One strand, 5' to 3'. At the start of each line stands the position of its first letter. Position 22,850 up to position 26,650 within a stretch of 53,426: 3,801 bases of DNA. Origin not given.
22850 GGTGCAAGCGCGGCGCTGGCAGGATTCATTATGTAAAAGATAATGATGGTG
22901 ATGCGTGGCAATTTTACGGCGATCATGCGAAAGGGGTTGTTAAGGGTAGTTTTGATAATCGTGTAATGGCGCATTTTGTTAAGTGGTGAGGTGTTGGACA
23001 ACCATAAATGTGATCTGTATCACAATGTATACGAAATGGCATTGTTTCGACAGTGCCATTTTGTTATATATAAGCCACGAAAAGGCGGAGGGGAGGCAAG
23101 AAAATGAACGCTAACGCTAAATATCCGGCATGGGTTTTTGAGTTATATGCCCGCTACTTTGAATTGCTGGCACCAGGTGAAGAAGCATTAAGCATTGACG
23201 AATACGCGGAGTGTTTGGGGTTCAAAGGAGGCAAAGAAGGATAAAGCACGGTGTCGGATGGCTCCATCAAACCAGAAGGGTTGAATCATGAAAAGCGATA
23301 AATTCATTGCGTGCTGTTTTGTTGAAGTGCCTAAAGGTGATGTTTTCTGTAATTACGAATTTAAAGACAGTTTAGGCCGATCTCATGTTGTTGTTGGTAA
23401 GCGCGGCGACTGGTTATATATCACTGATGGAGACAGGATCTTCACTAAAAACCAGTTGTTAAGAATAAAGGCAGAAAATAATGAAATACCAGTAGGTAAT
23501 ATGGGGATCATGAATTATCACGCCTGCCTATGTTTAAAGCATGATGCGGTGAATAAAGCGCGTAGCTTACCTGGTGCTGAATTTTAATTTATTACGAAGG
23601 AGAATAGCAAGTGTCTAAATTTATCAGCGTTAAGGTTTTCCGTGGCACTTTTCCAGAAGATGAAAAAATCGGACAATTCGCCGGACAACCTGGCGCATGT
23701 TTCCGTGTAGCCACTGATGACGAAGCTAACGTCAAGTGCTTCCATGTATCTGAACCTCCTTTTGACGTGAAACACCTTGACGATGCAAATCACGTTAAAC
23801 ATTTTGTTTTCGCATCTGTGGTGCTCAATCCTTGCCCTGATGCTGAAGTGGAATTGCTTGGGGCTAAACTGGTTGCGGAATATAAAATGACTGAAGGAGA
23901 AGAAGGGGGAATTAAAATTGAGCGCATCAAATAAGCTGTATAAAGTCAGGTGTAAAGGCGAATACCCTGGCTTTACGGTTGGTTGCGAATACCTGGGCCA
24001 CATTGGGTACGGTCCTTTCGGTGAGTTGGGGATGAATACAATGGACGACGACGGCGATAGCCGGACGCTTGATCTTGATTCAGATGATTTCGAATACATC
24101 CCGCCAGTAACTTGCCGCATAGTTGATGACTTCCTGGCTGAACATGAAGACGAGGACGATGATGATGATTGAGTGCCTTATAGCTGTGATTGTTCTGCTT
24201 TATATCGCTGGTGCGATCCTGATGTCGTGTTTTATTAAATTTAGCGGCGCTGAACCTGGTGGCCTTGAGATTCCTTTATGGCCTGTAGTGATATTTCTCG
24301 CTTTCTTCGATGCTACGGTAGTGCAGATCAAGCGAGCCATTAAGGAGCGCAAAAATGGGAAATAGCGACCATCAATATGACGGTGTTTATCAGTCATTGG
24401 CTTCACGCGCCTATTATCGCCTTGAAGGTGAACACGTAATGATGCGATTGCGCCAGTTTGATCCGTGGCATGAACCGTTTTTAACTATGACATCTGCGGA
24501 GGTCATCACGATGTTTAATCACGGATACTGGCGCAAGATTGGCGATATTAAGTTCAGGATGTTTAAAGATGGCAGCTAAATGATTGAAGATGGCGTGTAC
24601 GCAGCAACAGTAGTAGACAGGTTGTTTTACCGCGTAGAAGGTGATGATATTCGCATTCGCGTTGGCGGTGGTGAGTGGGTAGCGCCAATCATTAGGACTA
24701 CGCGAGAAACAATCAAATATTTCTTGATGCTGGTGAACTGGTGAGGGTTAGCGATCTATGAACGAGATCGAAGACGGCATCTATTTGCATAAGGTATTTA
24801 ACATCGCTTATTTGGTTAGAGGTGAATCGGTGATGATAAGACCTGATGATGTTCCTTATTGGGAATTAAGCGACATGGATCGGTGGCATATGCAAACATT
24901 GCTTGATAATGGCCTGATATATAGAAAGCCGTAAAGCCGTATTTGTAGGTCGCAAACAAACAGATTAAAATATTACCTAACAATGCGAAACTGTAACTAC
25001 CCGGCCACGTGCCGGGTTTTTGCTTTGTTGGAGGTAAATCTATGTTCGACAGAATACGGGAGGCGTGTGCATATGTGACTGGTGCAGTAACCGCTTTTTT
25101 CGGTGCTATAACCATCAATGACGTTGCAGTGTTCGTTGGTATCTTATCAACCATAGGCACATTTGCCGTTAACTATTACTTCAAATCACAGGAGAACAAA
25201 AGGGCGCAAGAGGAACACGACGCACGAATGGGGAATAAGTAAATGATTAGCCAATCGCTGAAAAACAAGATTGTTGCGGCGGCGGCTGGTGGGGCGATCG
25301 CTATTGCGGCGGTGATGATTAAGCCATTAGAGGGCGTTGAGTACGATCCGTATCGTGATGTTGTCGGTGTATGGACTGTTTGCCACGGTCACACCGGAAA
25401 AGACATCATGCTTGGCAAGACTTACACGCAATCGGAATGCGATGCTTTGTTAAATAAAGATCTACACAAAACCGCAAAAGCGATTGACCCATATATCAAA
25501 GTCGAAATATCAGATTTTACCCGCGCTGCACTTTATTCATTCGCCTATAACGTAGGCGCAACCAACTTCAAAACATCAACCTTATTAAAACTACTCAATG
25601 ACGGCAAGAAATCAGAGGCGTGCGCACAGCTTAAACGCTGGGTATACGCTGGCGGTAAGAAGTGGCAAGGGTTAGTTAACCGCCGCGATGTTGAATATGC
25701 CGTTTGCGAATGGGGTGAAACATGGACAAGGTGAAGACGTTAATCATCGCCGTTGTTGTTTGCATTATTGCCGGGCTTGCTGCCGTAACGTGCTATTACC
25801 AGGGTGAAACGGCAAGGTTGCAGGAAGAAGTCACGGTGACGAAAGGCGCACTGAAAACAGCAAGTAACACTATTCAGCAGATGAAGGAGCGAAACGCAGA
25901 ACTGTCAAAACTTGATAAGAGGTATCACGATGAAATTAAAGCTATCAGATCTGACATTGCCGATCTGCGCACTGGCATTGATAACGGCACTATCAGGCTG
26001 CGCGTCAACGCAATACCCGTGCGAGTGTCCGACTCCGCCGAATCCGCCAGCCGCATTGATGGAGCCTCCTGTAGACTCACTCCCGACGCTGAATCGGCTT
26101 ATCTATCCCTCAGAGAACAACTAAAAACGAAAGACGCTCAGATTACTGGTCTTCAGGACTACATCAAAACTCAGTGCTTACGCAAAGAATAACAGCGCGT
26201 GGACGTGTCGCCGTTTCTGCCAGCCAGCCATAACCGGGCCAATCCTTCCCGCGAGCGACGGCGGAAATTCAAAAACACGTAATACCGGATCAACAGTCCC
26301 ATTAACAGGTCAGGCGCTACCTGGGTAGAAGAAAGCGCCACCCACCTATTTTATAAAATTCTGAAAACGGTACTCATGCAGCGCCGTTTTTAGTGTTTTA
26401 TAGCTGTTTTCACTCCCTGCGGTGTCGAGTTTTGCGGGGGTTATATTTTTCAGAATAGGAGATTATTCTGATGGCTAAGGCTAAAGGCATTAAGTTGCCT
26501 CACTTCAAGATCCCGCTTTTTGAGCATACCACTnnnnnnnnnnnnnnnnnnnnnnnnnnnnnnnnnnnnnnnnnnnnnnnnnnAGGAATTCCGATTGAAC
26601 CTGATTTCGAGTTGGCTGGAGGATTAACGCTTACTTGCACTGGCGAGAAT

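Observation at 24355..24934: Three tandem paralogous small ORFs immediately upstream of the late promoter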

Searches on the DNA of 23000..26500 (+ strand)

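Call 7: search_dna_similar(query=window:23000-26500:+, collection=phages, mode=near, max_rows=25)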
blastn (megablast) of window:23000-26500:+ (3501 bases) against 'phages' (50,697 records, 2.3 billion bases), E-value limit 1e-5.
Records with a match: 7; places in all: 7; records where one place covers at least 80% of the query: 3.
Best place of each record, by identity: 90-95% 6; 80-90% 1.
By first word of the organism name: Escherichia 6; Enterobacteria 1.
By host as written in the record: Escherichia coli K-12 5; Escherichia coli 1; Escherichia coli str. K-12 substr. W3110 1.
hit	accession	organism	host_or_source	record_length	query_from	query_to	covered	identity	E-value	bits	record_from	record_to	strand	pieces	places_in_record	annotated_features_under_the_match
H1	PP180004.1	Escherichia phage mEp044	Escherichia coli K-12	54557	6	3501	89%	90.9%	0e+0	4169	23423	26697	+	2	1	lysozyme R | hypothetical protein (x12) | terminator (x2)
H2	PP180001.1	Escherichia phage mEp010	Escherichia coli K-12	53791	11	3501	84%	92.4%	0e+0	4203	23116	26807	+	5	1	lysozyme R | hypothetical protein (x14) | terminator (x2)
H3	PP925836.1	Escherichia phage MagusPhagus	Escherichia coli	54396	11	3501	84%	87.7%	0e+0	3402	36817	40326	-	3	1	endolysin | Rz-like spanin | hypothetical protein (x12) | holin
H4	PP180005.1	Escherichia phage mEp554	Escherichia coli K-12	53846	7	3501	62%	92.1%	0e+0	3063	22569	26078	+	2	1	lysozyme R | hypothetical protein (x12) | terminator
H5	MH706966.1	Enterobacteria phage mEp021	Escherichia coli str. K-12 substr. W3110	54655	259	3501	59%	93.6%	0e+0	3112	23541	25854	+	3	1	putative lysozyme | putative lysis protein | hypothetical protein (x4) | putative class II holin | terminator (x2) | and 1 other names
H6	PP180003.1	Escherichia phage mEp515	Escherichia coli K-12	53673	259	3501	59%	93.6%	0e+0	3106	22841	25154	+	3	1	lysozyme R | hypothetical protein (x7) | terminator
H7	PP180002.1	Escherichia phage mEp013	Escherichia coli K-12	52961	1656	3501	52%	92.4%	0e+0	2624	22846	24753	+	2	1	lysozyme R | hypothetical protein (x6) | terminator (x2)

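Call 10: get_annotated_region(hit=H1, flank=1500)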
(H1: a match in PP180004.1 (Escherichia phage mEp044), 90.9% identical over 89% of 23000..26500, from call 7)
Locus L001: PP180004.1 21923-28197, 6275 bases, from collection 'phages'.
description: Escherichia phage mEp044, complete genome.
organism: Escherichia phage mEp044 (NCBI taxid 3121469)
taxonomy: Viruses; Duplodnaviria; Heunggongvirae; Uroviricota; Caudoviricetes
host: Escherichia coli K-12; source: human feces; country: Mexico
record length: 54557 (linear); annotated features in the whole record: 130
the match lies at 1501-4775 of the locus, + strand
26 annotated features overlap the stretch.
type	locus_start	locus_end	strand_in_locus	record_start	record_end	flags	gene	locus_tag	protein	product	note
CDS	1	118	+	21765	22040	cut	-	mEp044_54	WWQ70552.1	hypothetical protein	rasttk_feature_creation_tool=/opt/patric-common/ runtime/bin/phanotate version Unknown; ...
CDS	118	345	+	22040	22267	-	-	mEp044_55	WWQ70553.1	hypothetical protein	rasttk_feature_creation_tool=/opt/patric-common/ runtime/bin/phanotate version Unknown; ...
CDS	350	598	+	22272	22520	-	-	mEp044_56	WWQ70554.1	hypothetical protein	rasttk_feature_creation_tool=/opt/patric-common/ runtime/bin/phanotate version Unknown; ...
CDS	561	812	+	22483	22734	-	-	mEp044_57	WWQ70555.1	hypothetical protein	rasttk_feature_creation_tool=/opt/patric-common/ runtime/bin/phanotate version Unknown; ...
CDS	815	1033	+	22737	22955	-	-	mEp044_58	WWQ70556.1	hypothetical protein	rasttk_feature_creation_tool=/opt/patric-common/ runtime/bin/phanotate version Unknown; ...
CDS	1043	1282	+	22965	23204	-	-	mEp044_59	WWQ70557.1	hypothetical protein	rasttk_feature_creation_tool=/opt/patric-common/ runtime/bin/phanotate version Unknown; ...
CDS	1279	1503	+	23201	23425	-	-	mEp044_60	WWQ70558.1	hypothetical protein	rasttk_feature_creation_tool=/opt/patric-common/ runtime/bin/phanotate version Unknown; ...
regulatory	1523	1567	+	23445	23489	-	-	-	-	terminator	Rho-independent terminator predicted by ARNold; label: T7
CDS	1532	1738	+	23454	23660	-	-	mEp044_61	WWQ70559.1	hypothetical protein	rasttk_feature_creation_tool=/opt/patric-common/ runtime/bin/phanotate version Unknown; ...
CDS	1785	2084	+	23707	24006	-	-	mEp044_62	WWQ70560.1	hypothetical protein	rasttk_feature_creation_tool=/opt/patric-common/ runtime/bin/phanotate version Unknown; ...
CDS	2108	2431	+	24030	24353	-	-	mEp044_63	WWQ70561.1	hypothetical protein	rasttk_feature_creation_tool=/opt/patric-common/ runtime/bin/phanotate version Unknown; ...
CDS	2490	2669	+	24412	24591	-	-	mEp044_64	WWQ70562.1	hypothetical protein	rasttk_feature_creation_tool=/opt/patric-common/ runtime/bin/phanotate version Unknown; ...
CDS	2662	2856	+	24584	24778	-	-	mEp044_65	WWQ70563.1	hypothetical protein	rasttk_feature_creation_tool=/opt/patric-common/ runtime/bin/phanotate version Unknown; ...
CDS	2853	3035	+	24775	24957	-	-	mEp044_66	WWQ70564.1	hypothetical protein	rasttk_feature_creation_tool=/opt/patric-common/ runtime/bin/phanotate version Unknown; ...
CDS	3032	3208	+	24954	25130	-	-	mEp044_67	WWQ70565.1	hypothetical protein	rasttk_feature_creation_tool=/opt/patric-common/ runtime/bin/phanotate version Unknown; ...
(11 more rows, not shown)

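Call 11: get_annotated_region(hit=H5, flank=1500)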
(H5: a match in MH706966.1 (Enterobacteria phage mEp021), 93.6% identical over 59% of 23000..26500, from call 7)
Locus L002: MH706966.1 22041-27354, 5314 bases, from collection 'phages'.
description: Enterobacteria phage mEp021, complete genome.
organism: Enterobacteria phage mEp021 (NCBI taxid 1150757)
taxonomy: Viruses; Duplodnaviria; Heunggongvirae; Uroviricota; Caudoviricetes
host: Escherichia coli str. K-12 substr. W3110; source: -; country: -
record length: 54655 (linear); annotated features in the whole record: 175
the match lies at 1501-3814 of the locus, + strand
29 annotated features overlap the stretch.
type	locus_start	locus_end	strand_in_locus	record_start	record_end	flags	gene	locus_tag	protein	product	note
CDS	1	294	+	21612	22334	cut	-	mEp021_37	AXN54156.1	putative late gene regulator Q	-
regulatory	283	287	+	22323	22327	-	-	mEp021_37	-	ribosome_binding_site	CGGGG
CDS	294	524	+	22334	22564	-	-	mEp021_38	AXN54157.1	hypothetical protein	-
regulatory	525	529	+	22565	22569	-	-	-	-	ribosome_binding_site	CGGGG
CDS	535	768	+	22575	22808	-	-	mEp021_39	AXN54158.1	hypothetical protein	-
regulatory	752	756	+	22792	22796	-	-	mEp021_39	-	ribosome_binding_site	GGGAG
CDS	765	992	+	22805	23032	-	-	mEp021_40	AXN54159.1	hypothetical protein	-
regulatory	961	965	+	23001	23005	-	-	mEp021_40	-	ribosome_binding_site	AGGGG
CDS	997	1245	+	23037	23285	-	-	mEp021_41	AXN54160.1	virion structural protein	-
regulatory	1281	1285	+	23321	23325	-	-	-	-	ribosome_binding_site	AGGCG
CDS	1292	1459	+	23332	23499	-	-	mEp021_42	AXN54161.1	hypothetical protein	-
regulatory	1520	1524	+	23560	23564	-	-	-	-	ribosome_binding_site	AGGGG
CDS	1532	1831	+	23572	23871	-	-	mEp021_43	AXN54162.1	hypothetical protein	-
regulatory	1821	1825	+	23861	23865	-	-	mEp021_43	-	ribosome_binding_site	CGGAG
CDS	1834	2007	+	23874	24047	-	-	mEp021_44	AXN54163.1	hypothetical protein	-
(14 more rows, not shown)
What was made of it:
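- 24999..25022 (+): Intrinsic terminator (7-bp stem with 6 GC pairs, then T5), about 20 nt downstream of the pause-like element and 20 nt upstream of the holin ATG. Candidate tR'. Annotated as a terminator in mEp021 (TERM_5) and mEp044 (T8) (calls 10, 11).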

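Call 19: search_dna_similar(query=window:24100-25250:+, collection=ecoli_genomes, mode=near, max_rows=40, rows=spread)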
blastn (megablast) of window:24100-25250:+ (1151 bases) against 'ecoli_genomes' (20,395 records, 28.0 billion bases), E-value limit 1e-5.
Records with a match: 33; places in all: 33; records where one place covers at least 80% of the query: 8.
Genomes with a match: 33 of 5426; with a place that covers at least 80% of the query: 8. Places per genome that has any: lowest 1, median 1, highest 1. On chromosomes: 33 places; on plasmids: 0.
Best place of each record, by identity: 90-95% 21; 80-90% 11; 60-80% 1.
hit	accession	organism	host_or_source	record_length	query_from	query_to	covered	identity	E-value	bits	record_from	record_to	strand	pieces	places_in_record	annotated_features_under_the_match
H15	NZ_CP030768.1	Escherichia coli strain 2017C-4173W12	missing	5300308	1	1151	100%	87.0%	0e+0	1305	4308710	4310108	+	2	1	hypothetical protein (x6) | holin | lysozyme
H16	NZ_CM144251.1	Escherichia coli strain LP-26-E1-261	not applicable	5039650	62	1151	95%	85.9%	0e+0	1167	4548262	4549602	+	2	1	hypothetical protein (x6) | holin | lysozyme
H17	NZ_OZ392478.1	Escherichia coli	not applicable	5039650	62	1151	95%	85.9%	0e+0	1167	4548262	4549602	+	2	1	hypothetical protein (x6) | holin | lysozyme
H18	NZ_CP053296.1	Escherichia coli strain M1/5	Homo sapiens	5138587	65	1151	94%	86.0%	0e+0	1172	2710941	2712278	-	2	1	hypothetical protein (x5) | holin | lysozyme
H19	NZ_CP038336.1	Escherichia coli O157:H7 strain LSU61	Deer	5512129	65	1151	94%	81.2%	0e+0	861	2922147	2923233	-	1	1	hypothetical protein (x5) | holin | lysozyme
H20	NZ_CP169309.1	Escherichia coli strain MFDS1019527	cattle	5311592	65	1151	94%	81.1%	0e+0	856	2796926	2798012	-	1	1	hypothetical protein (x5) | holin | lysozyme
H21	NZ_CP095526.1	Escherichia coli strain GN05505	Homo sapiens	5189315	1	1151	81%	93.2%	0e+0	1370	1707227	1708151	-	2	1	holin | hypothetical protein (x4) | lysozyme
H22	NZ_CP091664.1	Escherichia coli strain KKa019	river water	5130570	65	1151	94%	77.7%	0e+0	643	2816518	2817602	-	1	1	hypothetical protein (x5) | HP1 family phage holin | lysozyme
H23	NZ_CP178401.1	Escherichia coli strain N1286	Homo sapiens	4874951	61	1151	78%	90.0%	1e-176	1155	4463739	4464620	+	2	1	hypothetical protein (x4) | HP1 family phage holin | lysozyme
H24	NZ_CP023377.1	Escherichia coli strain 127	canine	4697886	1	1151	65%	93.4%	0e+0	1115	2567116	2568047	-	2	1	holin | hypothetical protein (x3) | lysozyme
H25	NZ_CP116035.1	Escherichia coli strain FAH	Homo sapiens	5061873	1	1151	66%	91.5%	3e-134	1060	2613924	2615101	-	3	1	hypothetical protein (x5) | holin | lysozyme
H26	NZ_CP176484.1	Escherichia coli strain N921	Homo sapiens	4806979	1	1151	64%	91.7%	0e+0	1025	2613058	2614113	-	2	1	holin | hypothetical protein (x4) | lysozyme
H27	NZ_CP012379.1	Escherichia coli strain PAR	cockatoo feces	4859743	62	1151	70%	83.3%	9e-104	744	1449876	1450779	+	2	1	hypothetical protein (x3) | HP1 family phage holin | lysozyme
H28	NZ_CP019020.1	Escherichia coli strain Ecol_244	Homo sapiens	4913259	65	1151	70%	83.4%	9e-104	744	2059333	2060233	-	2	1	hypothetical protein (x3) | HP1 family phage holin | lysozyme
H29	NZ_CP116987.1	Escherichia coli strain MLI107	Homo sapiens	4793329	1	1151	64%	90.5%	1e-132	1009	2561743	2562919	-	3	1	hypothetical protein (x4) | holin | lysozyme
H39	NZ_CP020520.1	Escherichia coli strain 190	Homo sapiens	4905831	833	1151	28%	92.2%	3e-123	451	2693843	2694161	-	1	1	holin | lysozyme | hypothetical protein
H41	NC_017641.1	Escherichia coli UMNK88 strain UMNK88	porcine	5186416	855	1151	26%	91.6%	6e-111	411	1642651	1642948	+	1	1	holin | lysozyme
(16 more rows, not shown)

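Call 32: get_annotated_region(hit=H41, flank=3500)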
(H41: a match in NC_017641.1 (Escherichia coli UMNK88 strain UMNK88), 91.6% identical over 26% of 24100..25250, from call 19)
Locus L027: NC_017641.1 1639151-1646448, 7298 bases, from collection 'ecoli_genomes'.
description: Escherichia coli UMNK88, complete sequence
organism: Escherichia coli UMNK88 strain UMNK88 (NCBI taxid 696406)
replicon: chromosome; assembly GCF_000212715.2
host: porcine; source: porcine neonatal diarrhea; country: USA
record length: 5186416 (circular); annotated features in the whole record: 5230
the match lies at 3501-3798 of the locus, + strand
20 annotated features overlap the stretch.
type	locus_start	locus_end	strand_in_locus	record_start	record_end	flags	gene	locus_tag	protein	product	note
CDS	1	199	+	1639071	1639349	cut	-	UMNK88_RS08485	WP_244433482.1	hypothetical protein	-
CDS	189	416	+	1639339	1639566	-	-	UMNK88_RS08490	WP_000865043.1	hypothetical protein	-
CDS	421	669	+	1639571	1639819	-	-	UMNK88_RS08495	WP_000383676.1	hypothetical protein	-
CDS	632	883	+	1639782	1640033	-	-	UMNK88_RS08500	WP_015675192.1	hypothetical protein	-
CDS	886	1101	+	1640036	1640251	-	-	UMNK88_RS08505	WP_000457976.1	hypothetical protein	-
CDS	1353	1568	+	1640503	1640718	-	-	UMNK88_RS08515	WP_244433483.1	hypothetical protein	-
CDS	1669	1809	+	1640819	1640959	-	-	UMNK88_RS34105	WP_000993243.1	hypothetical protein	-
CDS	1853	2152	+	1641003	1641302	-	-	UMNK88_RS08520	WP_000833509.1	hypothetical protein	-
CDS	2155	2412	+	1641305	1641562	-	-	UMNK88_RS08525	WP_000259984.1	hypothetical protein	-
CDS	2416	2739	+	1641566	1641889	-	-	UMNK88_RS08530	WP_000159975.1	hypothetical protein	-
CDS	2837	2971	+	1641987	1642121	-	-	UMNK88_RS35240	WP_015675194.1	hypothetical protein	-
CDS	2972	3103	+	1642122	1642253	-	-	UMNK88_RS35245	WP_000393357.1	hypothetical protein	-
CDS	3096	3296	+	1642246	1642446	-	-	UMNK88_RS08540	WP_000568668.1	hypothetical protein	-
CDS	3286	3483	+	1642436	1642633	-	-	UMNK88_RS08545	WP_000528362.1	hypothetical protein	-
CDS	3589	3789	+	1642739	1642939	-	-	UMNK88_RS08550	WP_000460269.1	holin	-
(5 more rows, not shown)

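Call 33: get_annotated_region(hit=H39, flank=3500)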
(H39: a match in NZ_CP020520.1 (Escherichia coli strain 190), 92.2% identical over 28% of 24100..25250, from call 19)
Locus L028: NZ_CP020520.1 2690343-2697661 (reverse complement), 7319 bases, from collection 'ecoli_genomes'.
description: Escherichia coli strain 190 chromosome, complete genome
organism: Escherichia coli strain 190 (NCBI taxid 562)
replicon: chromosome; assembly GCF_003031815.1
host: Homo sapiens; source: urine; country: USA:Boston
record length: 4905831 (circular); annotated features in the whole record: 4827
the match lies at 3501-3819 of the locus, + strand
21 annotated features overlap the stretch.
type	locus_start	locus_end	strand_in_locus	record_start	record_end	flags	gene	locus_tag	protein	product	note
CDS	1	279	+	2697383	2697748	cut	-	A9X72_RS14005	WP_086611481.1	hypothetical protein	-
CDS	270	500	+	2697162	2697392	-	-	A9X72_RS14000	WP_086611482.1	hypothetical protein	-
CDS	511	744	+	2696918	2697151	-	-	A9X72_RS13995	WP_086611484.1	hypothetical protein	-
CDS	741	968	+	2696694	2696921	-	-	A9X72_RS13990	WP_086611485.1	hypothetical protein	-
CDS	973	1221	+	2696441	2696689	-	-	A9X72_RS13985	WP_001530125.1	hypothetical protein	-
CDS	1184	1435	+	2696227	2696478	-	-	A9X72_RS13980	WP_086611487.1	hypothetical protein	-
CDS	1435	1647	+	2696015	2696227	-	-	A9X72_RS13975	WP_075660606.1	hypothetical protein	-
CDS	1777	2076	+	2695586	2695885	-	-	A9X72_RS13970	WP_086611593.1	hypothetical protein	-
CDS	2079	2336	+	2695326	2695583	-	-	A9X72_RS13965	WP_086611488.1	hypothetical protein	-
CDS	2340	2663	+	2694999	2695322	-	-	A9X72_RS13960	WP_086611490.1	hypothetical protein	-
CDS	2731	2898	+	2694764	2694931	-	-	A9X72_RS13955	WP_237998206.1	hypothetical protein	-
CDS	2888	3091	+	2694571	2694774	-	-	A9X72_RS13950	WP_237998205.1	hypothetical protein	-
CDS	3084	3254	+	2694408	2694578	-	-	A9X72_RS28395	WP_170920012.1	hypothetical protein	-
CDS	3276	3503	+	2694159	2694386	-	-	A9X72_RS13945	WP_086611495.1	hypothetical protein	-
CDS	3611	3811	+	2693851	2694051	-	-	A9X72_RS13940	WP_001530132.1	holin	-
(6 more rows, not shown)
